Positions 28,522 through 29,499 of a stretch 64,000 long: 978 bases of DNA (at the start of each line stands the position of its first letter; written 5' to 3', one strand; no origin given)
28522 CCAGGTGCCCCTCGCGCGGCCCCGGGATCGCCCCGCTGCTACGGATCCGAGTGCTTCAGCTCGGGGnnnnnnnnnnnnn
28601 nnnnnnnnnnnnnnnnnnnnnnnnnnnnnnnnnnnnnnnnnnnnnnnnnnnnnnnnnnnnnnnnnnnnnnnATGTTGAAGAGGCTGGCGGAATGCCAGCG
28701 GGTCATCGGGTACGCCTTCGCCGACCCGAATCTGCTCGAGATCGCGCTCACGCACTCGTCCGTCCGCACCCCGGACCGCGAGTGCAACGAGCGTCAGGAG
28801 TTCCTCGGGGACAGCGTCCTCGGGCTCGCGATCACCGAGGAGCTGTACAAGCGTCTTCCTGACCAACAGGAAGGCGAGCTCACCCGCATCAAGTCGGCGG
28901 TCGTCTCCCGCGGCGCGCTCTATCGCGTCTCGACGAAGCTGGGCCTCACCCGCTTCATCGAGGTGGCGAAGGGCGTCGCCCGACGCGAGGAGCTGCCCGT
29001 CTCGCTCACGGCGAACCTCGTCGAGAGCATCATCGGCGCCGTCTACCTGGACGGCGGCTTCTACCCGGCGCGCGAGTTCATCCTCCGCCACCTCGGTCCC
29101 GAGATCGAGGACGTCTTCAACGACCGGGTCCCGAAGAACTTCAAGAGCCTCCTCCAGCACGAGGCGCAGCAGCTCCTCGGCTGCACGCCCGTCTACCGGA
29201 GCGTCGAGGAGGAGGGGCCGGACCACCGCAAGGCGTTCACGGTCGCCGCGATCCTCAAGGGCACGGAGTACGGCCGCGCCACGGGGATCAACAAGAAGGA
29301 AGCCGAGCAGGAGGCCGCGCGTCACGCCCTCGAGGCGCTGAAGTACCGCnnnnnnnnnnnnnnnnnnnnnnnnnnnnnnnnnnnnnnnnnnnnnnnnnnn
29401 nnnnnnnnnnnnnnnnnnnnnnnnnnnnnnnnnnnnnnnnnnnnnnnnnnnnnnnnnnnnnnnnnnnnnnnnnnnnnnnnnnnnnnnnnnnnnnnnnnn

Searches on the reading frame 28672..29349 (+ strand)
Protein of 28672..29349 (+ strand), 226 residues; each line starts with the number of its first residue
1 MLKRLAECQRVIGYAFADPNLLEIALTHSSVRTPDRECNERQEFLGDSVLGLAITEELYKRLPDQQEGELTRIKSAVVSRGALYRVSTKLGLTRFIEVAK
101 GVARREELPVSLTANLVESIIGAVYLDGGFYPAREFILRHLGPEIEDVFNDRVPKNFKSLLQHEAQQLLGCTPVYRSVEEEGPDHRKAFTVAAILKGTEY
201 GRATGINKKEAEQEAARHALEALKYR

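Call 18: find_homologous_proteins(query=window:28672-29349:+, max_evalue=1e-20)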
Query window:28672-29349:+ (226 aa): 7637 proteins with E <= 1e-20 among 8000 candidates; the best 120 are listed.
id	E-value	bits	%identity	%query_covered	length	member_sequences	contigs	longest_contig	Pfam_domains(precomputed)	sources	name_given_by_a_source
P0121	2.1e-127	441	90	99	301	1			PF00636.32,PF14622.12,PF00035.33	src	-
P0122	1.6e-125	435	87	99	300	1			PF00636.32,PF14622.12,PF00035.33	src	-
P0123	7.8e-125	432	87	99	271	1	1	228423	PF00636.32,PF14622.12,PF00035.33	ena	-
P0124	2.3e-124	431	85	99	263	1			PF00636.32,PF14622.12,PF00035.33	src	-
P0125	2.7e-123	427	85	99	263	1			PF00636.32,PF14622.12,PF00035.33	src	-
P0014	7.8e-123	426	84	99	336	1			PF00636.32,PF14622.12,PF00035.33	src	-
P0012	2.0e-121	421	84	100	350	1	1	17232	PF00636.32,PF14622.12,PF00035.33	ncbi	-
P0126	9.1e-117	406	81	99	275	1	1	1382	PF00636.32,PF14622.12,PF00035.33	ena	-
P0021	3.6e-105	368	75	97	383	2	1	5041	PF00636.32,PF14622.12,PF00035.33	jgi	jgi:ribonuclease-3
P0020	3.9e-103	362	73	99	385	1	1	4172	PF00636.32,PF14622.12,PF00035.33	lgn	-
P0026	1.4e-100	353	72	97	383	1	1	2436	PF00636.32,PF14622.12,PF00035.33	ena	-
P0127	1.7e-100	353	71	99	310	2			PF00636.32,PF14622.12,PF00035.33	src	-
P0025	2.3e-100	353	72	99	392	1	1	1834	PF00636.32,PF14622.12,PF00035.33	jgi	jgi:ribonuclease-3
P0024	3.4e-100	352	71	99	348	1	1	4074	PF00636.32,PF14622.12,PF00035.33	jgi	jgi:ribonuclease III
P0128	1.8e-98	346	72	97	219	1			PF00636.32,PF14622.12,PF00035.33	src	-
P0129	3.1e-98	346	74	93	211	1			PF00636.32,PF14622.12,PF00035.33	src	-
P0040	4.3e-98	345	70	99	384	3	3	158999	PF00636.32,PF14622.12,PF00035.33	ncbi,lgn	ncbi:MAG: ribonuclease III [Planctomycetia bacterium]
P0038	1.7e-97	343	71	99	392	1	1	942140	PF00636.32,PF14622.12,PF05887.17,PF00035.33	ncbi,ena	-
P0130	1.1e-95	337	84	81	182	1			PF00636.32,PF14622.12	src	-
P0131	4.1e-93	329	68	98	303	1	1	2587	PF00636.32,PF14622.12,PF00035.33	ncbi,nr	ncbi:MAG: ribonuclease III, partial [Planctomycetota bacterium]|nr:ribonuclease III [Planctomycetota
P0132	4.2e-93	329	67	98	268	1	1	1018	PF00636.32,PF14622.12,PF00035.33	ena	-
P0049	5.5e-91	322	68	97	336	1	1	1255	PF00636.32,PF14622.12,PF00035.33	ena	-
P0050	1.4e-87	311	67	95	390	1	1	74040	PF00636.32,PF14622.12,PF00035.33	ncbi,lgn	-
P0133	1.8e-81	291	72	81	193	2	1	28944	PF00636.32,PF14622.12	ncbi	-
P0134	4.8e-70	253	55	98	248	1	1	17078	PF00636.32,PF22935.2,PF14622.12,PF00035.33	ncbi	-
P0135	2.2e-69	251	82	62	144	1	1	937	PF00636.32,PF14622.12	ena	-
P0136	5.2e-69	250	77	68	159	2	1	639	PF00636.32,PF14622.12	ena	-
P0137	4.2e-68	247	52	98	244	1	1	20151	PF00636.32,PF22935.2,PF14622.12,PF00035.33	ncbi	-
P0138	1.0e-64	236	53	98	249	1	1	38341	PF00636.32,PF22935.2,PF14622.12,PF00035.33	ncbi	ncbi:MAG: ribonuclease III [Planctomycetota bacterium]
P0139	1.1e-64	236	55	98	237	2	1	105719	PF00636.32,PF22935.2,PF14622.12,PF00035.33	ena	-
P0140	1.2e-64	236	54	98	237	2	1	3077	PF00636.32,PF14622.12,PF00035.33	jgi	-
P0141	2.2e-64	235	53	97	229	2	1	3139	PF00636.32,PF22935.2,PF14622.12,PF00035.33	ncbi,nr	ncbi:MAG: ribonuclease III, partial [Planctomycetes bacterium]|nr:ribonuclease III [Planctomycetota 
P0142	7.5e-64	233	52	97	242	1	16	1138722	PF00636.32,PF22935.2,PF14622.12,PF00035.33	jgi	jgi:ribonuclease-3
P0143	1.5e-63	232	54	99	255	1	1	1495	PF00636.32,PF14622.12,PF00035.33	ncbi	-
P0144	1.6e-63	232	53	96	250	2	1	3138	PF00636.32,PF22935.2,PF14622.12,PF00035.33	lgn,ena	-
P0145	2.5e-63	232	52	98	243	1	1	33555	PF00636.32,PF22935.2,PF14622.12,PF00035.33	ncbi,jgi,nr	ncbi:MAG: ribonuclease III [Planctomycetes bacterium]|nr:ribonuclease III [Planctomycetota bacterium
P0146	2.6e-63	231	78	62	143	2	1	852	PF00636.32,PF14622.12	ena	-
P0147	2.7e-63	231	52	99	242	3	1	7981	PF00636.32,PF22935.2,PF14622.12,PF00035.33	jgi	-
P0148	3.3e-63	231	51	98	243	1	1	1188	PF00636.32,PF14622.12,PF00035.33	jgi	-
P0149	4.4e-63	231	55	97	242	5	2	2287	PF00636.32,PF14622.12,PF00035.33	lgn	-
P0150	9.2e-63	230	53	98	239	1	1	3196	PF00636.32,PF22935.2,PF14622.12,PF00035.33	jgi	-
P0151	1.2e-62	229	54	98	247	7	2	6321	PF00636.32,PF14622.12,PF00035.33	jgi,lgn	jgi:ribonuclease-3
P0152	1.8e-62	229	54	98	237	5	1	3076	PF00636.32,PF22935.2,PF14622.12,PF00035.33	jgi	jgi:ribonuclease-3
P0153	4.1e-62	228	53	97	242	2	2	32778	PF00636.32,PF14622.12,PF00035.33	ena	-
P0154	4.6e-62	227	52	97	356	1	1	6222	PF14709.14,PF00636.32,PF22935.2,PF14622.12,PF00035.33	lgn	-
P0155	5.4e-62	227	51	96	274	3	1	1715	PF00636.32,PF14622.12,PF00035.33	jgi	-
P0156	1.1e-61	226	53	98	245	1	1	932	PF00636.32,PF14622.12,PF00035.33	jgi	-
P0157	1.1e-61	226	53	97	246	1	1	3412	PF00636.32,PF14622.12,PF00035.33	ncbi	-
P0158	1.3e-61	226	50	97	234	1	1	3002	PF00636.32,PF14622.12,PF00035.33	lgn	-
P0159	1.5e-61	226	50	99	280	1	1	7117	PF00636.32,PF14622.12,PF00035.33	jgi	-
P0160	1.9e-61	225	51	97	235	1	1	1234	PF00636.32,PF14622.12,PF00035.33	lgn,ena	-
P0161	2.4e-61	225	50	96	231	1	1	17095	PF00636.32,PF14622.12,PF00035.33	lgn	-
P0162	3.1e-61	225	52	93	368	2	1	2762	PF00636.32,PF14622.12,PF00035.33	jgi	jgi:ribonuclease-3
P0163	3.7e-61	224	51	96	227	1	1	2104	PF00636.32,PF14622.12,PF00035.33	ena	-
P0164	4.3e-61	224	50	94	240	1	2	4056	PF00636.32,PF14622.12,PF00035.33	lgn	-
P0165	5.3e-61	224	51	96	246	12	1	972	PF00636.32,PF14622.12,PF00035.33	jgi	-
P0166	7.6e-61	223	52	97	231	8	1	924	PF00636.32,PF22935.2,PF14622.12,PF00035.33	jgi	jgi:ribonuclease-3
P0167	7.7e-61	223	50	97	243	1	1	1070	PF00636.32,PF14622.12,PF00035.33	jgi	-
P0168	8.6e-61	223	50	98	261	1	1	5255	PF00636.32,PF22935.2,PF14622.12,PF00035.33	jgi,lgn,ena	-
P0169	1.3e-60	223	50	96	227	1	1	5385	PF14709.14,PF00636.32,PF22935.2,PF14622.12,PF00035.33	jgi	-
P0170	1.3e-60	223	50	96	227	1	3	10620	PF00636.32,PF14622.12,PF00035.33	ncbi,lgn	-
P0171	1.5e-60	222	53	97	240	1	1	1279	PF00636.32,PF14622.12,PF00035.33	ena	-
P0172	1.7e-60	222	50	96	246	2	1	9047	PF00636.32,PF14622.12,PF00035.33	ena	-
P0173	1.8e-60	222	50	96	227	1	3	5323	PF00636.32,PF14622.12,PF00035.33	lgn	-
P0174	2.4e-60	222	51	91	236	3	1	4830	PF00636.32,PF22935.2,PF14622.12,PF00035.33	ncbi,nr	ncbi:MAG: ribonuclease III [Planctomycetes bacterium]|nr:ribonuclease III [Planctomycetota bacterium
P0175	2.7e-60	222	50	96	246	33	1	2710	PF00636.32,PF14622.12,PF00035.33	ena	-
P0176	2.8e-60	222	51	96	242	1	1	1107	PF00636.32,PF14622.12,PF00035.33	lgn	-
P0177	3.1e-60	221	52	98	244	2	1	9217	PF00636.32,PF14622.12,PF00035.33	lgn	-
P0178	3.4e-60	221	50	96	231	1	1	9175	PF00636.32,PF14622.12,PF00035.33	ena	-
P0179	4.4e-60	221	52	96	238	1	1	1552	PF00636.32,PF14622.12,PF00035.33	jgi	jgi:ribonuclease-3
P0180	4.7e-60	221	53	96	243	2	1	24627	PF00636.32,PF14622.12,PF00035.33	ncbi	-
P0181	6.4e-60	220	52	98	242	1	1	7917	PF00636.32,PF22935.2,PF14622.12,PF00035.33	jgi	jgi:ribonuclease-3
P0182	6.4e-60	220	50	97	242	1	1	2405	PF00636.32,PF14622.12,PF00035.33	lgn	-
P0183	7.3e-60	220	50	97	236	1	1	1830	PF00636.32,PF14622.12,PF00035.33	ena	-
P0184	7.8e-60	220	50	96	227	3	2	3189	PF00636.32,PF22935.2,PF14622.12,PF00035.33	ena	-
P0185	8.2e-60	220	53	95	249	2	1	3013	PF14709.14,PF00636.32,PF14622.12,PF00035.33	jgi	-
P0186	1.1e-59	220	50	97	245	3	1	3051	PF00636.32,PF14622.12,PF00035.33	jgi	jgi:ribonuclease-3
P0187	1.1e-59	220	53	96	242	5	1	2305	PF00636.32,PF14622.12,PF00035.33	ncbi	-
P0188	1.1e-59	220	50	95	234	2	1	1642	PF00636.32,PF14622.12,PF00035.33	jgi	-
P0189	1.3e-59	219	51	97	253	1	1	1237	PF00636.32,PF14622.12,PF00035.33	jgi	jgi:ribonuclease III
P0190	1.3e-59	219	51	94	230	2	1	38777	PF00636.32,PF14622.12,PF00035.33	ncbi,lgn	ncbi:MAG: ribonuclease III [Phycisphaerae bacterium]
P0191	1.5e-59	219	52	96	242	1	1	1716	PF00636.32,PF14622.12,PF00035.33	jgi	jgi:ribonuclease-3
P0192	1.5e-59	219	53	96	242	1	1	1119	PF00636.32,PF14622.12,PF00035.33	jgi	-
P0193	1.6e-59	219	52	96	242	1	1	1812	PF00636.32,PF14622.12,PF00035.33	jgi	jgi:ribonuclease-3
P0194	1.6e-59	219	54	97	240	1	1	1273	PF00636.32,PF14622.12,PF00035.33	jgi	-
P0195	1.6e-59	219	52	94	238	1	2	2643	PF00636.32,PF14622.12,PF00035.33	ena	-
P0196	1.7e-59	219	53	96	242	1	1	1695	PF00636.32,PF14622.12,PF00035.33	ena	-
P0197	1.8e-59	219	50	96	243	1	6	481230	PF00636.32,PF14622.12,PF00035.33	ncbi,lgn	-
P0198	2.0e-59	219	54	96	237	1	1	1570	PF00636.32,PF14622.12,PF00035.33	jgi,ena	jgi:ribonuclease-3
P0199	2.0e-59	219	85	55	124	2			PF00636.32,PF14622.12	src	-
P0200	2.0e-59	219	51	96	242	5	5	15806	PF00636.32,PF14622.12,PF00035.33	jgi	jgi:ribonuclease-3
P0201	2.1e-59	219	54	96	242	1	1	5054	PF00636.32,PF14622.12,PF00035.33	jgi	jgi:ribonuclease-3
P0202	2.3e-59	219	52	90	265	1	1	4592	PF00636.32,PF14622.12,PF00035.33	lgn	-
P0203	2.3e-59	219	52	96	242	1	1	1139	PF00636.32,PF14622.12,PF00035.33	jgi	jgi:ribonuclease-3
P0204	2.4e-59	218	52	96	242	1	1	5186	PF00636.32,PF14622.12,PF00035.33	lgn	-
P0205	2.5e-59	218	50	97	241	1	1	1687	PF00636.32,PF22935.2,PF14622.12,PF00035.33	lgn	-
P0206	3.2e-59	218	50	97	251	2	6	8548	PF00636.32,PF22935.2,PF14622.12,PF00035.33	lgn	-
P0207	3.3e-59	218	50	92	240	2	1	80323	PF00636.32,PF14622.12,PF00035.33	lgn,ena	-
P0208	4.0e-59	218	52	97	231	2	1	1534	PF00636.32,PF22935.2,PF14622.12,PF00035.33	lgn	-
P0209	4.0e-59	218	53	96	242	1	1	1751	PF00636.32,PF14622.12,PF00035.33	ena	-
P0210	4.2e-59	218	53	96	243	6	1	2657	PF00636.32,PF14622.12,PF00035.33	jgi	-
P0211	4.2e-59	218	52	96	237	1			PF00636.32,PF14622.12,PF00035.33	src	-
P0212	4.5e-59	218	50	97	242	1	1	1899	PF00636.32,PF14622.12,PF00035.33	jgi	-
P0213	4.6e-59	218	52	96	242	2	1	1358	PF00636.32,PF14622.12,PF00035.33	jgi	jgi:ribonuclease-3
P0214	5.4e-59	217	53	96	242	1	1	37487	PF00636.32,PF14622.12,PF00035.33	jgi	jgi:ribonuclease-3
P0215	5.6e-59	217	48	97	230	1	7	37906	PF00636.32,PF14622.12,PF00035.33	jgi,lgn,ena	jgi:ribonuclease-3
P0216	5.7e-59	217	53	96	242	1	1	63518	PF00636.32,PF14622.12,PF00035.33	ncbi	ncbi:MAG TPA: ribonuclease III [Gemmataceae bacterium]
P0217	6.1e-59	217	51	99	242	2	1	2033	PF00636.32,PF22935.2,PF14622.12,PF00035.33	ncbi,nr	ncbi:MAG: ribonuclease III [Planctomycetes bacterium]|nr:ribonuclease III [Planctomycetota bacterium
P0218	6.1e-59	217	54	96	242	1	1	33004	PF00636.32,PF14622.12,PF00035.33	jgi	jgi:ribonuclease-3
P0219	6.2e-59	217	53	96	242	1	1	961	PF00636.32,PF14622.12,PF00035.33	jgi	jgi:ribonuclease III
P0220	6.2e-59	217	53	96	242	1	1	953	PF00636.32,PF14622.12,PF00035.33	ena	-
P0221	6.4e-59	217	49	97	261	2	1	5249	PF00636.32,PF22935.2,PF14622.12,PF00035.33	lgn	-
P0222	6.6e-59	217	48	99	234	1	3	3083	PF00636.32,PF14622.12,PF00035.33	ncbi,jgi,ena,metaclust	metaclust:\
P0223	7.1e-59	217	53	96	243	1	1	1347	PF00636.32,PF14622.12,PF00035.33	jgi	jgi:ribonuclease III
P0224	7.6e-59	217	52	97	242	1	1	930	PF00636.32,PF14622.12,PF00035.33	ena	-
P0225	7.7e-59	217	52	96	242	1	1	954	PF00636.32,PF14622.12,PF00035.33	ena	-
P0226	8.1e-59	217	53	96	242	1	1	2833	PF00636.32,PF14622.12,PF00035.33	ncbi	-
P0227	8.1e-59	217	53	96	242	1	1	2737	PF00636.32,PF14622.12,PF00035.33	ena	-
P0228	8.5e-59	217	53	96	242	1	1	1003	PF00636.32,PF14622.12,PF00035.33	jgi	jgi:ribonuclease III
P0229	8.6e-59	217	49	96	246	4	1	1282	PF00636.32,PF14622.12,PF00035.33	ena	-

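Call 46: search_solved_structures(query=window:28672-29349:+, show_alignments=3, max_evalue=1e-10)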
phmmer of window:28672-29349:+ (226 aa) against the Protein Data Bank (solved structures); distinct sequences matched with E-value up to 1e-10: 37.
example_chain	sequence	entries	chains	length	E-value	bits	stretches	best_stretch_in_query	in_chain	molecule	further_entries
6v5b_A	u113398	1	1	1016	6.7e-39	136.9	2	2-223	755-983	Ribonuclease 3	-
9asm_A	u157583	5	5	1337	2.1e-38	135.3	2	2-223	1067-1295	Isoform 4 of Drosha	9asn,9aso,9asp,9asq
6lxd_A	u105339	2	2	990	4e-38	134.4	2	2-223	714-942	Ribonuclease 3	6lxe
5b16_A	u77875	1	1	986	4.3e-38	134.3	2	2-223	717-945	Ribonuclease 3,DROSHA,Ribonuclease 3,DROSHA,Ribonuclease 3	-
6v5c_A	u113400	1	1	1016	4.3e-38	134.3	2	2-223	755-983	Ribonuclease 3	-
3n3w_A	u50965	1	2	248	2.1e-35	125.5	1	2-223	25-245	Ribonuclease III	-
2a11_A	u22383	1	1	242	2.7e-33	118.6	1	18-224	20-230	Ribonuclease III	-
1o0w_A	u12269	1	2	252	1.1e-27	100.2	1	5-223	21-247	Ribonuclease III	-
1yyk_A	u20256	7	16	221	1.8e-26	96.3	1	3-223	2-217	Ribonuclease III | Ribonuclease 3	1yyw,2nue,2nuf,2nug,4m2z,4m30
1yz9_A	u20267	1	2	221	4.5e-26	95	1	3-223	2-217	Ribonuclease III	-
1rc7_A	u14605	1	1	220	6.1e-26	94.6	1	3-223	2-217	Ribonuclease III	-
1yyo_A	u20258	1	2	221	6.2e-26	94.6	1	3-223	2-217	Ribonuclease III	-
2ez6_A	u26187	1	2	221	9e-26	94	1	3-223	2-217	Ribonuclease III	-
7eld_A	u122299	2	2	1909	9.3e-25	90.7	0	7-101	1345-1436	Endoribonuclease Dicer homolog 1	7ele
7r97_A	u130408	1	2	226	2.6e-22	82.7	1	8-224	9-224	Ribonuclease 3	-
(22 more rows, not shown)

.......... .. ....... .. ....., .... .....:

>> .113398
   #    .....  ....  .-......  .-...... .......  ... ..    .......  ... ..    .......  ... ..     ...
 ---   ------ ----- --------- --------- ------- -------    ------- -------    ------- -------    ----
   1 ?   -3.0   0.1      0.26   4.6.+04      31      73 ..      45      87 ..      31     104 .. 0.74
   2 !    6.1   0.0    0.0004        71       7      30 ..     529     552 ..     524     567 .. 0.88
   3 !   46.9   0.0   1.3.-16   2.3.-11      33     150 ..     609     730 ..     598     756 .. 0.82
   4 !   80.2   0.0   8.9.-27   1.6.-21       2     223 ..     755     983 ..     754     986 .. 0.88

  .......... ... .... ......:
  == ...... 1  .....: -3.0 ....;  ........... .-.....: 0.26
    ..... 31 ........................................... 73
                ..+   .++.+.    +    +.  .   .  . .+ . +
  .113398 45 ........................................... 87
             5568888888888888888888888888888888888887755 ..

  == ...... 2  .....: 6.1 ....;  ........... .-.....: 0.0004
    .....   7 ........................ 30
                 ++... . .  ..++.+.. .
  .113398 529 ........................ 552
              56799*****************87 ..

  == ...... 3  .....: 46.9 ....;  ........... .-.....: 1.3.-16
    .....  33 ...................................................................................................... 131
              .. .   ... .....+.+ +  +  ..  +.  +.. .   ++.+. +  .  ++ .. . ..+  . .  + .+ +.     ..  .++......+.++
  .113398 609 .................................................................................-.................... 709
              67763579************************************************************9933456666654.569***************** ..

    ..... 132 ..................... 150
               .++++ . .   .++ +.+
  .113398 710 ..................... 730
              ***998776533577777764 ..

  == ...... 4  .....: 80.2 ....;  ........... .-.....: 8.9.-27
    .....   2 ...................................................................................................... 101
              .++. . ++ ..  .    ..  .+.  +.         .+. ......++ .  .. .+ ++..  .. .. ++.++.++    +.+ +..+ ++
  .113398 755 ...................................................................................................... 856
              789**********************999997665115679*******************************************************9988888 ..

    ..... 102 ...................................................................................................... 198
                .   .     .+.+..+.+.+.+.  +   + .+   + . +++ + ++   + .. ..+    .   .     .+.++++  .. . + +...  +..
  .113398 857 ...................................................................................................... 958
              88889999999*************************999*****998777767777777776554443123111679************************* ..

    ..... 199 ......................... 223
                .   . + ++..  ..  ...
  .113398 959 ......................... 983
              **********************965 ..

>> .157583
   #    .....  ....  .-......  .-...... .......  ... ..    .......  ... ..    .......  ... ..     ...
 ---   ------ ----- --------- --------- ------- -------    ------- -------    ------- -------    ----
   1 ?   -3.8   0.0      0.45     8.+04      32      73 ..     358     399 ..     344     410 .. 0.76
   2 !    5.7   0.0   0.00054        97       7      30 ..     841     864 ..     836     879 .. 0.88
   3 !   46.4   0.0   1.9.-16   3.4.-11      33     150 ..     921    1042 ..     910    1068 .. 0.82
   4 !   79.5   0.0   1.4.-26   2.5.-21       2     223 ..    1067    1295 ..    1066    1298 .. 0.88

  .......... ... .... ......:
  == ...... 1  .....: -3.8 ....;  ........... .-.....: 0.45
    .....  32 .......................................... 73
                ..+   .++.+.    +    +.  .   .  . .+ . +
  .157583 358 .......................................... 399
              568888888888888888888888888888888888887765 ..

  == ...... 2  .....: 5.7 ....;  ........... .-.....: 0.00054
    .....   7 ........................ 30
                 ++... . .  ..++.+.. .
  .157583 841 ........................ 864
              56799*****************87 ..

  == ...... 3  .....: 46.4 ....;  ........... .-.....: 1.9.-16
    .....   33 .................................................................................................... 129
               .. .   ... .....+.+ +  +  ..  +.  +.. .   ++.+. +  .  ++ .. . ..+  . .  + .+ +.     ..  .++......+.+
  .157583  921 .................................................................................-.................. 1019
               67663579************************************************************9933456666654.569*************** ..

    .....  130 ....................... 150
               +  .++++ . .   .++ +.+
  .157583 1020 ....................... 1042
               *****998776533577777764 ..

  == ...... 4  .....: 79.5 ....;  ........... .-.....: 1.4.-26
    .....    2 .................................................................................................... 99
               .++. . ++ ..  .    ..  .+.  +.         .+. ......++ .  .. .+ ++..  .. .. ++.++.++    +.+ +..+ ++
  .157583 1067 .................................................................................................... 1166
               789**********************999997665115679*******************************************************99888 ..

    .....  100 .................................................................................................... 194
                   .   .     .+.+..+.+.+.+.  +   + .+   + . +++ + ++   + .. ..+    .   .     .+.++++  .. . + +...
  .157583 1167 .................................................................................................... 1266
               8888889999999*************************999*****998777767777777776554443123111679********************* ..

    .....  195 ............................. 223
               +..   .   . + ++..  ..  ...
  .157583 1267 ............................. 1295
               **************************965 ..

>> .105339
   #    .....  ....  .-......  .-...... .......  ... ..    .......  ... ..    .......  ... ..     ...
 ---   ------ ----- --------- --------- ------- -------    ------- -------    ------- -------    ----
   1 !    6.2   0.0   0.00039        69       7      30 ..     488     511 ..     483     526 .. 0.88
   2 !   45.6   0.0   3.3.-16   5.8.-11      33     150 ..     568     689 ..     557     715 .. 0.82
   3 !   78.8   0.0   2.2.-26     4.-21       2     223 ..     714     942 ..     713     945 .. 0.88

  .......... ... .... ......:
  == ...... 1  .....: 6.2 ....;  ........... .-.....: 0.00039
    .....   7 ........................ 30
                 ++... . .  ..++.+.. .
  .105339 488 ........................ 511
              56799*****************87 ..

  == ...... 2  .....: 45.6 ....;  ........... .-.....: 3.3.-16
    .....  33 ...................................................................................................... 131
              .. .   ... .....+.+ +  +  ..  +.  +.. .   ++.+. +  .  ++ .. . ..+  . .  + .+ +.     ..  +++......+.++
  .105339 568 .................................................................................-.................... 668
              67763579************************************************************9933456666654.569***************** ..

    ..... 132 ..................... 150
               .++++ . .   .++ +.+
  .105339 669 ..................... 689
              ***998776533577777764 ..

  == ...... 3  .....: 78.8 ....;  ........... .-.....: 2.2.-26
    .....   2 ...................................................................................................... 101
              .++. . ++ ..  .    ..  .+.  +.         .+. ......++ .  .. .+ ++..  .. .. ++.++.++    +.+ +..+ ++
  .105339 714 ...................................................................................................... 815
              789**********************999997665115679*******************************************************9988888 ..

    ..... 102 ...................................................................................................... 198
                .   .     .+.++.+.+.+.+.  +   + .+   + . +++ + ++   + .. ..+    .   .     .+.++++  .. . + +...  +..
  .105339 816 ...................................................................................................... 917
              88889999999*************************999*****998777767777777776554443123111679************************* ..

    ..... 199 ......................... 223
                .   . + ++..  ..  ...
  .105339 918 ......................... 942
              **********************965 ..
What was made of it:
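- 28672..29349 (+): Canonical RNase III core (aa 1-226): catalytic domain with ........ signature (28789-28812) and ANLVES (29011-29028), then the dsRBD. E118 aligns with the E-to-Q catalytic positions of Drosha entry 6lxd (call 46).
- On Class 1 bacterial RNase III (TIGR02191 / Pfam PF14622 + PF00636 + PF00035): E118 aligns with the mutated catalytic Glu of Drosha 6lxd (call 46).
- Closest known: Drosha. Same: Drosha chains are the best-scoring solved sequences for the core, in part because they match twice (call 46).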
